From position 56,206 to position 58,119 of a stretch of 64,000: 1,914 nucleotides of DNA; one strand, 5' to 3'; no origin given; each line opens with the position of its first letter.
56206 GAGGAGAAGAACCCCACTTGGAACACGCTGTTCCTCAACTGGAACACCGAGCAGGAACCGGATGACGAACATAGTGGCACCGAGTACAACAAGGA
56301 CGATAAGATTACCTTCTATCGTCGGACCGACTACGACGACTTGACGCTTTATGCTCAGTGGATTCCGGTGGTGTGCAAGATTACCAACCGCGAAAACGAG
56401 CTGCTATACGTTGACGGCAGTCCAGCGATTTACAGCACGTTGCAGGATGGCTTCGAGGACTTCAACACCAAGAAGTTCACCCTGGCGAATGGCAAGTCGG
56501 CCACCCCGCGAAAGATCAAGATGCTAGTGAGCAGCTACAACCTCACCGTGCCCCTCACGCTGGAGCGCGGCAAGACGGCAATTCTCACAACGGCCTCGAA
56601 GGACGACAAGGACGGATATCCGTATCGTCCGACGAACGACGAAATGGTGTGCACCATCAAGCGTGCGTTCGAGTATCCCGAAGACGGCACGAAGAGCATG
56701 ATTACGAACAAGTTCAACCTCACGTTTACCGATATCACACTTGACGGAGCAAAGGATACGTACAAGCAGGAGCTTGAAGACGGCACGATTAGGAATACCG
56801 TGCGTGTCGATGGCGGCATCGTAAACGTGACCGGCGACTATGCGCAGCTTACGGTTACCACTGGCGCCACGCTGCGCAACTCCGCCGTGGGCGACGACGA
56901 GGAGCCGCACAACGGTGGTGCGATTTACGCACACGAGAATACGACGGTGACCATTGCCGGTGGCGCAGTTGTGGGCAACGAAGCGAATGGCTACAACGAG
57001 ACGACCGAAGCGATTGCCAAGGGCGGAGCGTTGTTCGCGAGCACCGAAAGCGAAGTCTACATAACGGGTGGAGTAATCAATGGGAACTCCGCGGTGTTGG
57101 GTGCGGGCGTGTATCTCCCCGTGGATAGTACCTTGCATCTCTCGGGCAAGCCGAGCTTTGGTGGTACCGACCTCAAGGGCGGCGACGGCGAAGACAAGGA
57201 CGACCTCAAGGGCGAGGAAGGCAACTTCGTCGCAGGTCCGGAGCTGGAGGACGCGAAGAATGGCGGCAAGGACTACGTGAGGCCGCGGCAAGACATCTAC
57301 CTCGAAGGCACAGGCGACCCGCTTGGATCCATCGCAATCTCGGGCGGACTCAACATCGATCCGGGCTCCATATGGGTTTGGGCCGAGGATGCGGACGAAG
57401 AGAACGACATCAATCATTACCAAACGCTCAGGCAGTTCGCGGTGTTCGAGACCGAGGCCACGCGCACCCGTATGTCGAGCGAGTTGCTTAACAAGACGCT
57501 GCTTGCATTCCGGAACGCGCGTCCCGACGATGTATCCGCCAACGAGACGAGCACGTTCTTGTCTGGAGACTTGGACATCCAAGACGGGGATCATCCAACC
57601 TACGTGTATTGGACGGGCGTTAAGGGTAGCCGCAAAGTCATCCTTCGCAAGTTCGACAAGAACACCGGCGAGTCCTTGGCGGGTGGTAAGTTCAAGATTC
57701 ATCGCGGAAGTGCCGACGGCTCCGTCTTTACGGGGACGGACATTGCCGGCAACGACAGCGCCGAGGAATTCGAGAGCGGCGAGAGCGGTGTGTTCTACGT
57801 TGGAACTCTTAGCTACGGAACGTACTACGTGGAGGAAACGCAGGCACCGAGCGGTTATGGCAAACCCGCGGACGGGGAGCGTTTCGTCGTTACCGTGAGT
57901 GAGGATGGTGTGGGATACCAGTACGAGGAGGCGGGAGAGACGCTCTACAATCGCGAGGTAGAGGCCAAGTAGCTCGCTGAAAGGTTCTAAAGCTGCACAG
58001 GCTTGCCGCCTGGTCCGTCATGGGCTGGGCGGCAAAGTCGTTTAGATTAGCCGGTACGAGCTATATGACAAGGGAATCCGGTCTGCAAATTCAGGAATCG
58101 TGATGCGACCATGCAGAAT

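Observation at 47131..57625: Five-fold iteration of a capped beta-helix super-module with conserved N- and C-cap signatures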

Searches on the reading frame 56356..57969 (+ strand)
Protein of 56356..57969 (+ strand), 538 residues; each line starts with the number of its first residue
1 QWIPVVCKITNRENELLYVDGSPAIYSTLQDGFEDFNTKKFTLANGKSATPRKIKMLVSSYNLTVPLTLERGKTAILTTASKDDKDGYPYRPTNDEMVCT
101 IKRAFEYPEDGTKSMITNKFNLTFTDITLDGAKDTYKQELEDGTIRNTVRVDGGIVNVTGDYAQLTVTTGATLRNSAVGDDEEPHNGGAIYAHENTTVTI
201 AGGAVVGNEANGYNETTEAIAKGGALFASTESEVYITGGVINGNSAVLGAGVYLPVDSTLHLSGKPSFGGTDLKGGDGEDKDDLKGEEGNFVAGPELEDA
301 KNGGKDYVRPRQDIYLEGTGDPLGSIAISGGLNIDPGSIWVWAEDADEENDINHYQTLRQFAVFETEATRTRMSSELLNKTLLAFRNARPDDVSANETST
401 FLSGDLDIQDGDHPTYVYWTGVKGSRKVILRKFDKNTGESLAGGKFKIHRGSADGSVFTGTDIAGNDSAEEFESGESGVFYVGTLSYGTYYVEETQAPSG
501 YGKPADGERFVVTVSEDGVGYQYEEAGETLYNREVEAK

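Call 5: search_protein_families(library=pfam, proteins=[window:56356-57969:+], max_evalue=0.01)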
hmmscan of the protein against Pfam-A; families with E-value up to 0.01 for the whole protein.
window:56356-57969:+ (538 aa): 1 family
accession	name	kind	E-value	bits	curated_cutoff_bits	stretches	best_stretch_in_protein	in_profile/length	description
PF17802.7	SpaA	-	2.2e-15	57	23.1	1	427-519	2-81/91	Prealbumin-like fold domain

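Call 6: search_protein_families(library=ncbifam, proteins=[window:56356-57969:+], max_evalue=0.01)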
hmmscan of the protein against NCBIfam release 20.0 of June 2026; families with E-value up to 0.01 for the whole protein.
window:56356-57969:+ (538 aa): 1 family
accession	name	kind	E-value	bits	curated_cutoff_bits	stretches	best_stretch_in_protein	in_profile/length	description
NF033902.0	iso_D2_wall_anc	subfamily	7.5e-06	25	95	1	426-518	380-485/540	SpaH/EbpB family LPXTG-anchored major pilin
